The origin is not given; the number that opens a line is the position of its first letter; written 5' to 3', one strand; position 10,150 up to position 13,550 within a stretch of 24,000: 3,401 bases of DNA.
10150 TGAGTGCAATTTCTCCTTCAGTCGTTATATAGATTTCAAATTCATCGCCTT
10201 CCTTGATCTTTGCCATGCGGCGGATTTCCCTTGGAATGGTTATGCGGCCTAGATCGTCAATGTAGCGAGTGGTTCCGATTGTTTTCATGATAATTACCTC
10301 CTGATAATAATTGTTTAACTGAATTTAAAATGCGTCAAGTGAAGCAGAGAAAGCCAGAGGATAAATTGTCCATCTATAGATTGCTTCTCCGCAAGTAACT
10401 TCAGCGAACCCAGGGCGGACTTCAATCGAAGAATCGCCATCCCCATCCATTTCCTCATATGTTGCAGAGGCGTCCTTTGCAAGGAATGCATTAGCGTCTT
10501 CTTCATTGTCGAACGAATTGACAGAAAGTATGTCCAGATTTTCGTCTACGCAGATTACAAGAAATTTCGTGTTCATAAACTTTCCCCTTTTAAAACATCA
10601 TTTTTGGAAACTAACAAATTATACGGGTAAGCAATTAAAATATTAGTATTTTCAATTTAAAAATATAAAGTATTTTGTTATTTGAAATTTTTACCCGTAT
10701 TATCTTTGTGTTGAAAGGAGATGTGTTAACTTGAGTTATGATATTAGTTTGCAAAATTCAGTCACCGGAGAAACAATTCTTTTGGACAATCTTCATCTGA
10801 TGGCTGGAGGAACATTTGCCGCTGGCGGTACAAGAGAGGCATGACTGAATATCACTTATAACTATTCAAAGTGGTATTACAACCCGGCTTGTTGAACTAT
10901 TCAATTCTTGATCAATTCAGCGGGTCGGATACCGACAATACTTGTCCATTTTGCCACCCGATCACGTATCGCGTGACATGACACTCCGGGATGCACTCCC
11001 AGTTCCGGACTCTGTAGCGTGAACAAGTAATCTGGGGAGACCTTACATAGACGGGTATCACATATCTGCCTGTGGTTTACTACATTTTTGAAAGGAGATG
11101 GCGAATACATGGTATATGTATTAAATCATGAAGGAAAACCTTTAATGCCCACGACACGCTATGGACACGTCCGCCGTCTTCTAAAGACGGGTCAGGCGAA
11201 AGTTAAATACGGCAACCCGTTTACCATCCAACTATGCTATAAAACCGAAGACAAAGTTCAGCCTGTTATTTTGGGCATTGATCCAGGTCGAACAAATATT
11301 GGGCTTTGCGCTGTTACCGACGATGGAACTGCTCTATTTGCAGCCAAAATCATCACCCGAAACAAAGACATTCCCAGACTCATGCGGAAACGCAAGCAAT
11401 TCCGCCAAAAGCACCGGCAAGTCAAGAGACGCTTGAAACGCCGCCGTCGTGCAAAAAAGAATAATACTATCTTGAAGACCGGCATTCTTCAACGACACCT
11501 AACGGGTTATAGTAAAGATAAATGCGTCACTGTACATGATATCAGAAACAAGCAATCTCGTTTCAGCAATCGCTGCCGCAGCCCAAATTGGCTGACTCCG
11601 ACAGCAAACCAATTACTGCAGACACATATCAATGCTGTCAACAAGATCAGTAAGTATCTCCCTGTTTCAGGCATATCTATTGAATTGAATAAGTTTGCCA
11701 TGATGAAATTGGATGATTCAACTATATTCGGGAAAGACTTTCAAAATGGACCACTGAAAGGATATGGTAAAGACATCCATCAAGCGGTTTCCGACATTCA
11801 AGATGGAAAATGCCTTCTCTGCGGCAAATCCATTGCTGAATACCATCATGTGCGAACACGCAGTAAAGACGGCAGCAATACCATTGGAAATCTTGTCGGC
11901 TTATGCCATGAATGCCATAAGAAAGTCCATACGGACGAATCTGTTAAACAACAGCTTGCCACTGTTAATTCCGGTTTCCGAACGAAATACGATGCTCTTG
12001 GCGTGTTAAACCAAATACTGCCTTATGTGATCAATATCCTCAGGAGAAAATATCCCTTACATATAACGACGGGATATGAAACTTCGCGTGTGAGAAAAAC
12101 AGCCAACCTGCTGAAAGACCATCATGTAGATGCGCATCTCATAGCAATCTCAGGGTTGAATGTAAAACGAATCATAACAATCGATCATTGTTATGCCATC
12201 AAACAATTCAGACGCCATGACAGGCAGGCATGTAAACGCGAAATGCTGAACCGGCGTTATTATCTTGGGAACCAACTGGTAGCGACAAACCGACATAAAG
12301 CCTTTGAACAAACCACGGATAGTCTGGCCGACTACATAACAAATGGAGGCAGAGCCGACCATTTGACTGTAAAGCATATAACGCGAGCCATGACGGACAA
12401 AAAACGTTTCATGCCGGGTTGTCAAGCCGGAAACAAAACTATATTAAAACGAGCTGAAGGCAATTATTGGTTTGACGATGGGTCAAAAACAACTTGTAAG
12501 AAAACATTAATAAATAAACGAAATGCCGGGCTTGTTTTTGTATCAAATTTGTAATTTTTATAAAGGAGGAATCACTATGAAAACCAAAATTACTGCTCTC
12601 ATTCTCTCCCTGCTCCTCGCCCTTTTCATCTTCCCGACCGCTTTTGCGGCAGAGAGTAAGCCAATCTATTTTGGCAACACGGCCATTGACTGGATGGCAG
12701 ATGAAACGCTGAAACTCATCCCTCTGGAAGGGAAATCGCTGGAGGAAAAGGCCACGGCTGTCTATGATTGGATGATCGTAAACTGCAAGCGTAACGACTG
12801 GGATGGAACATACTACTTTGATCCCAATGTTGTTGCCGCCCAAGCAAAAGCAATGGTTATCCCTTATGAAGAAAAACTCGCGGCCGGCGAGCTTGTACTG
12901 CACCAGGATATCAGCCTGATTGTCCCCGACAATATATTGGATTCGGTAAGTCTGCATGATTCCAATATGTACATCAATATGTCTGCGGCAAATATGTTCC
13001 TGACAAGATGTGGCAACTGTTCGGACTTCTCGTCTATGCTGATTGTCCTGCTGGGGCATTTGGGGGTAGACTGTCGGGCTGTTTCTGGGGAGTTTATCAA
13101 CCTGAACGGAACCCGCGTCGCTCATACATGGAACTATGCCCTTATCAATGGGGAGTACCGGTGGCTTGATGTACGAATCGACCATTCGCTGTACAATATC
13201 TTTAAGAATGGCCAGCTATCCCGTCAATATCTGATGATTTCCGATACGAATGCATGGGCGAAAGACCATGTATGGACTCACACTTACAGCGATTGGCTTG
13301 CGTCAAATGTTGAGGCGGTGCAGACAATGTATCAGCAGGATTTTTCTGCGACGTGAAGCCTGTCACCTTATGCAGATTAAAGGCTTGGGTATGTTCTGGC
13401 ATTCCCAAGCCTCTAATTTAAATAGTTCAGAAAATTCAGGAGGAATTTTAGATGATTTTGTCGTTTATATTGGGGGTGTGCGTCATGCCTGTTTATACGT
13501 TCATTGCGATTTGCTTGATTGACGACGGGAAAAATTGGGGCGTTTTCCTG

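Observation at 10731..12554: Solo IscB with its omega-RNA region inserted into, and truncating, a phage gene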

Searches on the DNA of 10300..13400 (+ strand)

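Call 9: search_dna_similar(query=window:10300-13400:+, collection=phages, mode=near)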
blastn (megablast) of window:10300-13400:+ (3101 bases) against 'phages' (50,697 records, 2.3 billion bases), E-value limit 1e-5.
No match.

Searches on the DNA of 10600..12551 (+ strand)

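Call 6: search_rna_families(source=window, start=10600, end=11300, threshold=evalue, max_evalue=10, show_alignments=3)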
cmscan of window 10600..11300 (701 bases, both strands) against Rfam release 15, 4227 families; matches with E-value up to 10: 3.
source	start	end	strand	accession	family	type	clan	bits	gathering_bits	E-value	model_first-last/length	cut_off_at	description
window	10934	11061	+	RF02033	HEARO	Gene;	-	29.5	83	0.00035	1-211/211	no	HNH endonuclease-associated RNA and ORF (HEARO) RNA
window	11095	11172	+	RF01175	snoU83D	Gene; snRNA; snoRNA; CD-box;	-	16.4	55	3.4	1-81/81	no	Small nucleolar RNA U83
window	11155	11264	-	RF02041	HOTTIP_2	Gene; lncRNA;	-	8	80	1.2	1-374/374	no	HOXA transcript at the distal tip, conserved region 2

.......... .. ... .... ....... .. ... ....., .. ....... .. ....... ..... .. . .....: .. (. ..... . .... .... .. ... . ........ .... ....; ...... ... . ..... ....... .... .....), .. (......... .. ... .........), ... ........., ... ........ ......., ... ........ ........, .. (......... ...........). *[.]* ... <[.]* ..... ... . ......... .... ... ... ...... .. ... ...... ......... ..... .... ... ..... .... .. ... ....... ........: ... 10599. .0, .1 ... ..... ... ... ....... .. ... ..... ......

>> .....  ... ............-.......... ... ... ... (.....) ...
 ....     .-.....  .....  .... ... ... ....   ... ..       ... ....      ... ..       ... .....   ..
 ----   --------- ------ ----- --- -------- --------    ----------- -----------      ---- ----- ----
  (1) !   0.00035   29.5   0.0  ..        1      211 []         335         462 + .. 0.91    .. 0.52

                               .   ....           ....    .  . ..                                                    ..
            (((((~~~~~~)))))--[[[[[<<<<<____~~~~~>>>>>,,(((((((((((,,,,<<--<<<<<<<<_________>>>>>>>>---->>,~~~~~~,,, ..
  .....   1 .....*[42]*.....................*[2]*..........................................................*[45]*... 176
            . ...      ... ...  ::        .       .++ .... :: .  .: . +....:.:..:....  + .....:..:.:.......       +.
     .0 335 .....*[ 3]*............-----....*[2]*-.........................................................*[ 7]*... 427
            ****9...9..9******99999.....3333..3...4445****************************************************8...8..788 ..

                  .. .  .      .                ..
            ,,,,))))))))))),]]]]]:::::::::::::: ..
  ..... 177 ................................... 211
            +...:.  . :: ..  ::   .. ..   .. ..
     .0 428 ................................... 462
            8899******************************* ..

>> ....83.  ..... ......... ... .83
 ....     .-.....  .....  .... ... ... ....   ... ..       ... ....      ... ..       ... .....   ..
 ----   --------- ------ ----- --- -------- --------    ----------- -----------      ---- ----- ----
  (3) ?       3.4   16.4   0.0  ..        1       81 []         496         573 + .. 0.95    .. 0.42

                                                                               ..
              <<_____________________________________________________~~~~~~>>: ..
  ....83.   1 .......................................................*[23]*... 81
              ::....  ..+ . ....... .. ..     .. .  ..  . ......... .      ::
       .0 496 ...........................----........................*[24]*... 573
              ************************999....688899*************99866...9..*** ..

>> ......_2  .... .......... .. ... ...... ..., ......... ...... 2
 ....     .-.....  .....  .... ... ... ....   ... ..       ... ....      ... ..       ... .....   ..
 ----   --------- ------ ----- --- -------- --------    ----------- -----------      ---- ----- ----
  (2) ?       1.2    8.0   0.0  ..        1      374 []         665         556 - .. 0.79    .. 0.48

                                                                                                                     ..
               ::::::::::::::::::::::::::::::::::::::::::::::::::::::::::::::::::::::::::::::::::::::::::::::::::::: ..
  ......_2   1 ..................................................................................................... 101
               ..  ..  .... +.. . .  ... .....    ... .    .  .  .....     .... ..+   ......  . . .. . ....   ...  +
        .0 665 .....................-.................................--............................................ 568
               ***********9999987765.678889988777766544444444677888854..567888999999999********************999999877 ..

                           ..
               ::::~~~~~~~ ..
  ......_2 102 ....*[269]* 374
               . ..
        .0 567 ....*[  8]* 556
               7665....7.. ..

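Call 78: search_rna_families(sources=[L010, L014, L017, L028, L030], threshold=evalue, max_evalue=0.1)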
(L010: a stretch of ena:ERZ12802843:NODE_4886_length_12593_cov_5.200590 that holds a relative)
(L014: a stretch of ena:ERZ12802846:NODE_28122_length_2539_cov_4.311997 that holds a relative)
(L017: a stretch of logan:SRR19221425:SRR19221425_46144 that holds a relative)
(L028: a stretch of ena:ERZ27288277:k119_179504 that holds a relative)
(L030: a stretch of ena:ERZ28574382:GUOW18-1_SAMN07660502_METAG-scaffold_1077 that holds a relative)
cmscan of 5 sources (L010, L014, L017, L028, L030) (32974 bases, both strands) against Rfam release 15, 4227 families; matches with E-value up to 0.1: 4.
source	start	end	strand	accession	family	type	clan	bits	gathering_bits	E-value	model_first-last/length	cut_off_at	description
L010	4929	5049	+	RF02958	drum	Gene; sRNA;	-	63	43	1e-09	1-112/112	no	drum RNA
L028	2308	2497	+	RF02033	HEARO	Gene;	-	38.6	83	0.0001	1-211/211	no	HNH endonuclease-associated RNA and ORF (HEARO) RNA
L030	2305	2476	+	RF02033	HEARO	Gene;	-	32.4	83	0.0033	1-211/211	no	HNH endonuclease-associated RNA and ORF (HEARO) RNA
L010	5327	5361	+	RF02033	HEARO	Gene;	-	27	83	0.067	93-127/211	no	HNH endonuclease-associated RNA and ORF (HEARO) RNA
